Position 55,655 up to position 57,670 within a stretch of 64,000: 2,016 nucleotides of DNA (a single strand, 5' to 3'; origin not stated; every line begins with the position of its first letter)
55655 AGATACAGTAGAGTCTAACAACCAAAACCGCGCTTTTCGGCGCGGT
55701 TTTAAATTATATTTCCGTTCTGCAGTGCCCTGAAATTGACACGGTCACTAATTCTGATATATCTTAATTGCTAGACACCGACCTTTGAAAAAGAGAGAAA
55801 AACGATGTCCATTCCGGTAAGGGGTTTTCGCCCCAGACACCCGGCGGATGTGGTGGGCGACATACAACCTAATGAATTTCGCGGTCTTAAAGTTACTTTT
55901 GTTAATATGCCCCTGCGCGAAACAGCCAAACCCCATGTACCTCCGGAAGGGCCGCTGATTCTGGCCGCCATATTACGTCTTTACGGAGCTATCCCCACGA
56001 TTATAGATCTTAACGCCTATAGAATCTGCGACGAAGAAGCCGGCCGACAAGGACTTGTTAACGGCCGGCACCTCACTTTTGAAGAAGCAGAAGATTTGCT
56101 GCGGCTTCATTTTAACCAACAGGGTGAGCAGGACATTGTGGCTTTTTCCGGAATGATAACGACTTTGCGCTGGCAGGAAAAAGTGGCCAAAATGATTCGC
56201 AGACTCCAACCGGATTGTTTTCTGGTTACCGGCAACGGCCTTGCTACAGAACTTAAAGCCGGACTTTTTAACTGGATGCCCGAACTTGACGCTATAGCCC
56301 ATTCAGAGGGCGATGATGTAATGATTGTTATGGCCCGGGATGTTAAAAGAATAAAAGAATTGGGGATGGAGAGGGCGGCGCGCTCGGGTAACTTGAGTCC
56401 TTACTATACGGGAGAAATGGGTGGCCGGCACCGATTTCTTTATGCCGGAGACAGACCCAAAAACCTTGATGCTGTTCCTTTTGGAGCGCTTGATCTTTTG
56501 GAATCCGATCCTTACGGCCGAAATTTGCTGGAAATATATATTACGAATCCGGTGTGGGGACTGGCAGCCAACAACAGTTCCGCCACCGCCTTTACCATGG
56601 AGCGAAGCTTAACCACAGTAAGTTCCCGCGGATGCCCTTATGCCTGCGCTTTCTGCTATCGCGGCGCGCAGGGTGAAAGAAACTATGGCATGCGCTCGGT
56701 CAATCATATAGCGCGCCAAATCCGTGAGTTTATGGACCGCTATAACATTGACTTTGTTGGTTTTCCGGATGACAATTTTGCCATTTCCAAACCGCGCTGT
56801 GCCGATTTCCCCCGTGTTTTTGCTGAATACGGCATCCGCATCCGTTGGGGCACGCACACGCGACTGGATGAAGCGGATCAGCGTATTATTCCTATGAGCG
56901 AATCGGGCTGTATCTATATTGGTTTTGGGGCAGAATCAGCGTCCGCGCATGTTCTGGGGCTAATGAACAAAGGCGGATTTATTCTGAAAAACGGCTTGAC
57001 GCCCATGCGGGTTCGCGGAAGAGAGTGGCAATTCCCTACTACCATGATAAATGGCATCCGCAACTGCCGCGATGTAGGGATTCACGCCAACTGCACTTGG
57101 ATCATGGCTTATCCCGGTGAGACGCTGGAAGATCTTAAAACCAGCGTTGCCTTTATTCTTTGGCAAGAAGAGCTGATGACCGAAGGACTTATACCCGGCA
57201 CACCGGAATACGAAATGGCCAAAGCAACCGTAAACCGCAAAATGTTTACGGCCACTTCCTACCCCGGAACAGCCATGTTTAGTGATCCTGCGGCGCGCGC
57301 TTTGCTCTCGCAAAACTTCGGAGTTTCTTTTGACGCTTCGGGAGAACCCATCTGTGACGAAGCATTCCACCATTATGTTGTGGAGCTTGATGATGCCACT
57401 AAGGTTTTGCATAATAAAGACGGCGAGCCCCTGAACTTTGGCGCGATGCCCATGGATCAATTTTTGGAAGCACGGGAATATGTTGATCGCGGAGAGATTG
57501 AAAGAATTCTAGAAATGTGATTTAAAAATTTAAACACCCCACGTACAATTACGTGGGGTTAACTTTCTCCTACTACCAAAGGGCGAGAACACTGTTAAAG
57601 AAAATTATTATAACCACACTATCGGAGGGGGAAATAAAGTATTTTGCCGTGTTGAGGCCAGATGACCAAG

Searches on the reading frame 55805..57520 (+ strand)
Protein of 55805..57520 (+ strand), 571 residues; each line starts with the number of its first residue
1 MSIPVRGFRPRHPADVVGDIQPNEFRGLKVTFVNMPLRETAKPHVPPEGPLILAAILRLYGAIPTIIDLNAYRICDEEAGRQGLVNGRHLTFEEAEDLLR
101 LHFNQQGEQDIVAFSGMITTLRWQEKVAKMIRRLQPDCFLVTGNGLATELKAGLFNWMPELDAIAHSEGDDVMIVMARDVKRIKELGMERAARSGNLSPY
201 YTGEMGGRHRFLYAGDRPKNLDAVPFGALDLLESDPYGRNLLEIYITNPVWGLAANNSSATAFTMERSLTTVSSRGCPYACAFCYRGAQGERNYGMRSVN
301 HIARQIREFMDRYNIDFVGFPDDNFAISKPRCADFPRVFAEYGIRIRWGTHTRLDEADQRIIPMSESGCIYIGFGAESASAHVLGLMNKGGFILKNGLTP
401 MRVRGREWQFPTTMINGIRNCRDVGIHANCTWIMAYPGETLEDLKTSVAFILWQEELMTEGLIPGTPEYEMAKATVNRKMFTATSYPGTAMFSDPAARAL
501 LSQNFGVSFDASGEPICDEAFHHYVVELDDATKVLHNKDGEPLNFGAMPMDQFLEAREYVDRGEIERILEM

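Call 59: search_protein_families(library=pfam, proteins=[window:55805-57520:+], max_evalue=0.001)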
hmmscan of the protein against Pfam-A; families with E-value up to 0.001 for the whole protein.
window:55805-57520:+ (571 aa): 2 families
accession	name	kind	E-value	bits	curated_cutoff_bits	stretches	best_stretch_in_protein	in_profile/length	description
PF04055.27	Radical_SAM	-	3.7e-16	60.2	29.5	1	273-450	3-165/166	Radical SAM superfamily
PF02310.24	B12-binding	-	0.00085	19.6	32.1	0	108-172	51-116/121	B12 binding domain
